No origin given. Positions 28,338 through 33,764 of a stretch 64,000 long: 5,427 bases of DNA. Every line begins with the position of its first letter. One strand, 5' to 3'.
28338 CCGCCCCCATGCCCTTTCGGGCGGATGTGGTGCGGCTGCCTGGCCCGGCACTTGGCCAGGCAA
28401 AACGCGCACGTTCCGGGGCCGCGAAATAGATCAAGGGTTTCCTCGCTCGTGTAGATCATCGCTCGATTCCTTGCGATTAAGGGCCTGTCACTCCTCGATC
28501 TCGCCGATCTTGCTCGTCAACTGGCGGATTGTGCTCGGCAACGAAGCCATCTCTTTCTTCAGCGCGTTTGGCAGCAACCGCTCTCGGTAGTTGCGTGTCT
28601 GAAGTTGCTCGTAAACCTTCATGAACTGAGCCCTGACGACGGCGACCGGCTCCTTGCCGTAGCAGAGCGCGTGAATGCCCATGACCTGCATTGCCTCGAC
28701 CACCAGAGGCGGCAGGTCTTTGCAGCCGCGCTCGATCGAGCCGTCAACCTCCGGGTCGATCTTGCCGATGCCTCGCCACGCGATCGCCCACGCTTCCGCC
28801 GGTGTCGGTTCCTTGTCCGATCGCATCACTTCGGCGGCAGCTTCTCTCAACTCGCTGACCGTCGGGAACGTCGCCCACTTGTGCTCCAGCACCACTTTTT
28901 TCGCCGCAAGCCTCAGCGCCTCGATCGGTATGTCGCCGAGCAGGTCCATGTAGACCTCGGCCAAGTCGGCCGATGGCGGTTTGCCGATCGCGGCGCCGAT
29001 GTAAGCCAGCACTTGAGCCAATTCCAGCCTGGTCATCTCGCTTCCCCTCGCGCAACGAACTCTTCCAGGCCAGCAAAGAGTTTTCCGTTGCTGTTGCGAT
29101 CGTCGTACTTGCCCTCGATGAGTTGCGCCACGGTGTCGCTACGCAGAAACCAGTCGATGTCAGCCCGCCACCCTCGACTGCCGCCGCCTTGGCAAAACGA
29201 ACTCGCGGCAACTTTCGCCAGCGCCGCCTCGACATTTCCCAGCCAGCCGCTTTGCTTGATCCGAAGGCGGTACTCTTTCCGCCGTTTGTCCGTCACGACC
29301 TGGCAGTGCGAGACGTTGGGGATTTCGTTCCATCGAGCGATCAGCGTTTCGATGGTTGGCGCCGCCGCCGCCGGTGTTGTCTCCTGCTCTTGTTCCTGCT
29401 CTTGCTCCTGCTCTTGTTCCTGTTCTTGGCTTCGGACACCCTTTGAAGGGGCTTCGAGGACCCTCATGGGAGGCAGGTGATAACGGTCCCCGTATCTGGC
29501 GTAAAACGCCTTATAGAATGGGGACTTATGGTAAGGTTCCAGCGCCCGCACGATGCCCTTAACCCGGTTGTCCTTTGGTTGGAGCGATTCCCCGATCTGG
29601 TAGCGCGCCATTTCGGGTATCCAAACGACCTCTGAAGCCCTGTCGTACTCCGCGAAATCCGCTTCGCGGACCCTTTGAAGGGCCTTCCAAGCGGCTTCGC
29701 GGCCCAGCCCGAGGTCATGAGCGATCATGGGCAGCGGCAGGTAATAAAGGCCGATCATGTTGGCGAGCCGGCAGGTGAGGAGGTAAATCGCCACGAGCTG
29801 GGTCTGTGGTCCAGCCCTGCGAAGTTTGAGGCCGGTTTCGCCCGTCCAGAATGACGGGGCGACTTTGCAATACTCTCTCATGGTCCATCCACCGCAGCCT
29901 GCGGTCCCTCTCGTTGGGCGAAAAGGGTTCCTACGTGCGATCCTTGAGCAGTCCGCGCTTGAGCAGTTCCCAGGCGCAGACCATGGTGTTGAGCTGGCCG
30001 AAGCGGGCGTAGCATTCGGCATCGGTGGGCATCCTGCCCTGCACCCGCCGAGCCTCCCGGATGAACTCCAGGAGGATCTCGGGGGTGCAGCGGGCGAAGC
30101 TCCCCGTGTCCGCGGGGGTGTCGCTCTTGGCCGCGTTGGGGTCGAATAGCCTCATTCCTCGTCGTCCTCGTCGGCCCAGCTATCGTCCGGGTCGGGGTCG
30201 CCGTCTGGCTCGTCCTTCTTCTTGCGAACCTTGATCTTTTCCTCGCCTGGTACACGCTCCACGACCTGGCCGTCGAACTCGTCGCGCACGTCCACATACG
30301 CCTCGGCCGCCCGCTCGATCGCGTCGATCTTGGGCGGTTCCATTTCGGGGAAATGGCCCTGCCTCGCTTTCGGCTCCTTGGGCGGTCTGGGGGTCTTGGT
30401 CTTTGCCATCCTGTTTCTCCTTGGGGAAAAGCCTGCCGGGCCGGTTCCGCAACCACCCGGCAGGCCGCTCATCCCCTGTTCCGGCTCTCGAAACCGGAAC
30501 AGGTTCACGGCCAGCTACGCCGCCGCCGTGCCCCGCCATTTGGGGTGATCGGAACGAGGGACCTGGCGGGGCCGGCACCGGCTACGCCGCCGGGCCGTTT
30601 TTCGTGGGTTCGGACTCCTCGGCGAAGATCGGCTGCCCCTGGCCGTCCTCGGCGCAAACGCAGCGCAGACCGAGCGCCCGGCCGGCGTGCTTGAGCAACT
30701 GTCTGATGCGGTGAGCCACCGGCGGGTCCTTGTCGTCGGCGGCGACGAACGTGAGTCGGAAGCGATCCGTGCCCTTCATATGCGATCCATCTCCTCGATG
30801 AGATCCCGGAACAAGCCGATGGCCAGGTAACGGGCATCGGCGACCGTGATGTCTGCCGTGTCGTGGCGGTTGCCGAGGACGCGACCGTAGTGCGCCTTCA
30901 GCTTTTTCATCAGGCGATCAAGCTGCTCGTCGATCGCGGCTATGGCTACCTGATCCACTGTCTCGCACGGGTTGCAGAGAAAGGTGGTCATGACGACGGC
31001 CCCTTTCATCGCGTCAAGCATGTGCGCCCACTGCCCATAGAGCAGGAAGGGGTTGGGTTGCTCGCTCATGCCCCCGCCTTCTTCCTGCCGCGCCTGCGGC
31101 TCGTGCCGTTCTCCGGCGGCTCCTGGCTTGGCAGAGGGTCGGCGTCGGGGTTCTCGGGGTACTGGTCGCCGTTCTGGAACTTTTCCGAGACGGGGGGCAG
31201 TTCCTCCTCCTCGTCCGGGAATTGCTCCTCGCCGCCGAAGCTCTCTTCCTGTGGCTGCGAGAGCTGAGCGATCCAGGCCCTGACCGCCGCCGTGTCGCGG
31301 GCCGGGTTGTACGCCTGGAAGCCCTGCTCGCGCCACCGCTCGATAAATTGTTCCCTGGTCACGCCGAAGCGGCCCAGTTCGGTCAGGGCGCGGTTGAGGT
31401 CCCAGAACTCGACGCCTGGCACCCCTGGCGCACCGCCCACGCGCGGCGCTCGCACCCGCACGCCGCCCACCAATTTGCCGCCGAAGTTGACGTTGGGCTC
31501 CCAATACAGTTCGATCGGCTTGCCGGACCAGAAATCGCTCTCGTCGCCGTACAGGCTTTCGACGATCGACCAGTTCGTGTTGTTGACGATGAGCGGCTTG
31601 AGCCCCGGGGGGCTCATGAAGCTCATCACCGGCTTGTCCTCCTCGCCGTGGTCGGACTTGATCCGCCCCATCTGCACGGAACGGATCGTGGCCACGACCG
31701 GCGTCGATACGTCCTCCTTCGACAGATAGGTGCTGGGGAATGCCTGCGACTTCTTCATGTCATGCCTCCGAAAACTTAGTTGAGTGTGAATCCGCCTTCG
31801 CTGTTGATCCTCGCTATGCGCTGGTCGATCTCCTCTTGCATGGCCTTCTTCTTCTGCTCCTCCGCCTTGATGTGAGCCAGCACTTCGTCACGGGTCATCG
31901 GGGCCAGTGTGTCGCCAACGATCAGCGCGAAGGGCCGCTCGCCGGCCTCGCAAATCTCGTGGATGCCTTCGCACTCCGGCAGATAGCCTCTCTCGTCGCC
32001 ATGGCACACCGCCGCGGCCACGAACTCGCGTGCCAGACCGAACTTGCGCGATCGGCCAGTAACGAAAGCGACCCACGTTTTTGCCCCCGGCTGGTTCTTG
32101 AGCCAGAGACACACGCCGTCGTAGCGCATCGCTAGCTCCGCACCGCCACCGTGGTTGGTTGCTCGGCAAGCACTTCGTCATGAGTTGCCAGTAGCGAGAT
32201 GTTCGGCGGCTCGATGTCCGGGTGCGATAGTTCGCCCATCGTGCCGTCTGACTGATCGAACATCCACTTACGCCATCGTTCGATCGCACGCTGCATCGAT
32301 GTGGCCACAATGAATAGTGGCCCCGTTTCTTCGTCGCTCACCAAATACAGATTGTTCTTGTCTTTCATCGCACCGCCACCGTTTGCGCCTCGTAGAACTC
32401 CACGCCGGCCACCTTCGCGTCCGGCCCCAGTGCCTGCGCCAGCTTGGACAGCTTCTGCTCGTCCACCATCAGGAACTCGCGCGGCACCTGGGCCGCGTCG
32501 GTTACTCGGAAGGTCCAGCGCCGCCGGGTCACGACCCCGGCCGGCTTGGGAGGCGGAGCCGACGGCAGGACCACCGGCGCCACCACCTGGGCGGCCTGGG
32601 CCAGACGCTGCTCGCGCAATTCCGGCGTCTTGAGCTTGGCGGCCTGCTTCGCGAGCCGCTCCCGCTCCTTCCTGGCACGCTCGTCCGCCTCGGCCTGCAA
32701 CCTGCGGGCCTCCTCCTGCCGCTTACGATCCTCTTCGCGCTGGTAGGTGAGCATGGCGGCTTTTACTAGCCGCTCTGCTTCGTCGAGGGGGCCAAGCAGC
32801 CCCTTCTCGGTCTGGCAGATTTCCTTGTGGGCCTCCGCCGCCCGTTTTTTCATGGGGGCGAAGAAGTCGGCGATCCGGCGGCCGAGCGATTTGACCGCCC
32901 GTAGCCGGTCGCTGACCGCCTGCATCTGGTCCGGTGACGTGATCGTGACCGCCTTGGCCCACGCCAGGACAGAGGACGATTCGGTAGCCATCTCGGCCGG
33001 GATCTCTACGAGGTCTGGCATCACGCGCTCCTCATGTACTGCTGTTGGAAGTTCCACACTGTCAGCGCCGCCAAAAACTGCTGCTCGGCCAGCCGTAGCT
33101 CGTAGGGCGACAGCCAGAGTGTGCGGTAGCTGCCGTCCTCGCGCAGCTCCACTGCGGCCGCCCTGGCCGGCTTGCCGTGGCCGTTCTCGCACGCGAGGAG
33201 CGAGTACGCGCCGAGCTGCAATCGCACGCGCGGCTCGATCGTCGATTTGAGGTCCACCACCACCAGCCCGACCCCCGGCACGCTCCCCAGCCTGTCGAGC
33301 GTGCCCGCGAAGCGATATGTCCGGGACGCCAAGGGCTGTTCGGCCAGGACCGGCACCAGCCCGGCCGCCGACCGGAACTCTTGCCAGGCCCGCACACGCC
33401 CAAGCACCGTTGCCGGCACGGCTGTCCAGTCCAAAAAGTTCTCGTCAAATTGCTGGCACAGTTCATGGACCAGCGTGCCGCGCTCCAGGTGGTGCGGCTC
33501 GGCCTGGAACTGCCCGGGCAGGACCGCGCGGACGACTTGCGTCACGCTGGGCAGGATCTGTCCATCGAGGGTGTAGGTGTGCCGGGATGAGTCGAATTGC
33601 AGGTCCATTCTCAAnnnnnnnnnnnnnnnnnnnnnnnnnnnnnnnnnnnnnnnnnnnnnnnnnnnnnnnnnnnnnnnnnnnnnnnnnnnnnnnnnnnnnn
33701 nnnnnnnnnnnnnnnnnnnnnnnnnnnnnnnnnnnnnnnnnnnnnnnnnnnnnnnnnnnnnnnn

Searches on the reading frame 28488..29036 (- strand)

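Call 57: search_protein_families(library=phrogs, max_evalue=0.0001, proteins=[window:28488-29036:-])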
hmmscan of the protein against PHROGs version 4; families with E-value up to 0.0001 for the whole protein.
window:28488-29036:- (182 aa): 1 family
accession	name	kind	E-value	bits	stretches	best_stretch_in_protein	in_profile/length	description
phrog_9804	-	unknown function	1.6e-17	64.9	1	1-166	1-171/214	-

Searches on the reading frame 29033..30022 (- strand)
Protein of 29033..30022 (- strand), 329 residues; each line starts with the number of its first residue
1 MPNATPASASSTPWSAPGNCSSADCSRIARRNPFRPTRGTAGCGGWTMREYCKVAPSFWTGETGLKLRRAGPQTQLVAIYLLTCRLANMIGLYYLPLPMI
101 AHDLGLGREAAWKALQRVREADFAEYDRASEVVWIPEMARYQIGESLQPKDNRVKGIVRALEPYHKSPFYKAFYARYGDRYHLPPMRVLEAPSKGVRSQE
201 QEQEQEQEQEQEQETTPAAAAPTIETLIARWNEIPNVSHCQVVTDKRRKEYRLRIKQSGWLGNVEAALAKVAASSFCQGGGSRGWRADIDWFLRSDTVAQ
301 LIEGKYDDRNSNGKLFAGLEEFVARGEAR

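Call 57: search_protein_families(library=phrogs, max_evalue=0.0001, proteins=[window:29033-30022:-])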
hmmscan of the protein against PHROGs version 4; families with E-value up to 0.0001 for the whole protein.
window:29033-30022:- (329 aa): 9 families
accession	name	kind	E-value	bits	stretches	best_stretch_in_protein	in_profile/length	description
phrog_25210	-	unknown function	4.8e-61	207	1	48-216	1-173/207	-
phrog_12196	-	unknown function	4.5e-51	175.1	1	48-220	1-180/297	-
phrog_1701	-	DNA, RNA and nucleotide metabolism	1.4e-49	170.7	1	48-222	1-179/323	DnaD-like helicase loader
phrog_10469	-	DNA, RNA and nucleotide metabolism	2.3e-18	67.5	1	201-313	165-279/305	DnaD-like helicase loader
phrog_345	-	DNA, RNA and nucleotide metabolism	2e-16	61.5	1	199-312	165-295/297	replication initiation O-like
phrog_19658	-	DNA, RNA and nucleotide metabolism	5.8e-12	46.7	1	221-312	162-255/283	replication initiation protein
phrog_25711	-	unknown function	9.8e-11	43.1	1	47-209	2-131/164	-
phrog_5810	-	DNA, RNA and nucleotide metabolism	9.7e-06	26.4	1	194-307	139-267/268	replication initiation protein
phrog_6251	-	DNA, RNA and nucleotide metabolism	2.4e-05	24.9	0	50-214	3-181/284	replisome organizer DnaA-like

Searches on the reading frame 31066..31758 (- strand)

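Call 57: search_protein_families(library=phrogs, max_evalue=0.0001, proteins=[window:31066-31758:-])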
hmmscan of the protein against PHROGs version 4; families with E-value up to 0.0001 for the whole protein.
window:31066-31758:- (230 aa): 2 families
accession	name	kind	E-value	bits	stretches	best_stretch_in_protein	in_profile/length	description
phrog_21613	-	unknown function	1.9e-08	35.3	1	5-107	10-114/166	-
phrog_11517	-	unknown function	7.1e-08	33.4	1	12-104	15-102/188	-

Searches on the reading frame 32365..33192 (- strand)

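Call 57: search_protein_families(library=phrogs, max_evalue=0.0001, proteins=[window:32365-33192:-])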
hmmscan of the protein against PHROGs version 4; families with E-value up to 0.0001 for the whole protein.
window:32365-33192:- (275 aa): 1 family
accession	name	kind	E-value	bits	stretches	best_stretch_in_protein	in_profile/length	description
phrog_10477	-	DNA, RNA and nucleotide metabolism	4e-23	83.6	1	61-267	16-237/243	exonuclease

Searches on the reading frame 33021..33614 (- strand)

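Call 57: search_protein_families(library=phrogs, max_evalue=0.0001, proteins=[window:33021-33614:-])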
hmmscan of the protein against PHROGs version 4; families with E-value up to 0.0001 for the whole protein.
window:33021-33614:- (197 aa): 2 families
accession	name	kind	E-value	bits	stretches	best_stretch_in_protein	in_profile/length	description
phrog_298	-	DNA, RNA and nucleotide metabolism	4.5e-17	63.3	1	5-193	49-262/293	exonuclease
phrog_466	-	DNA, RNA and nucleotide metabolism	1.8e-10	41.7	1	44-138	213-315/446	exonuclease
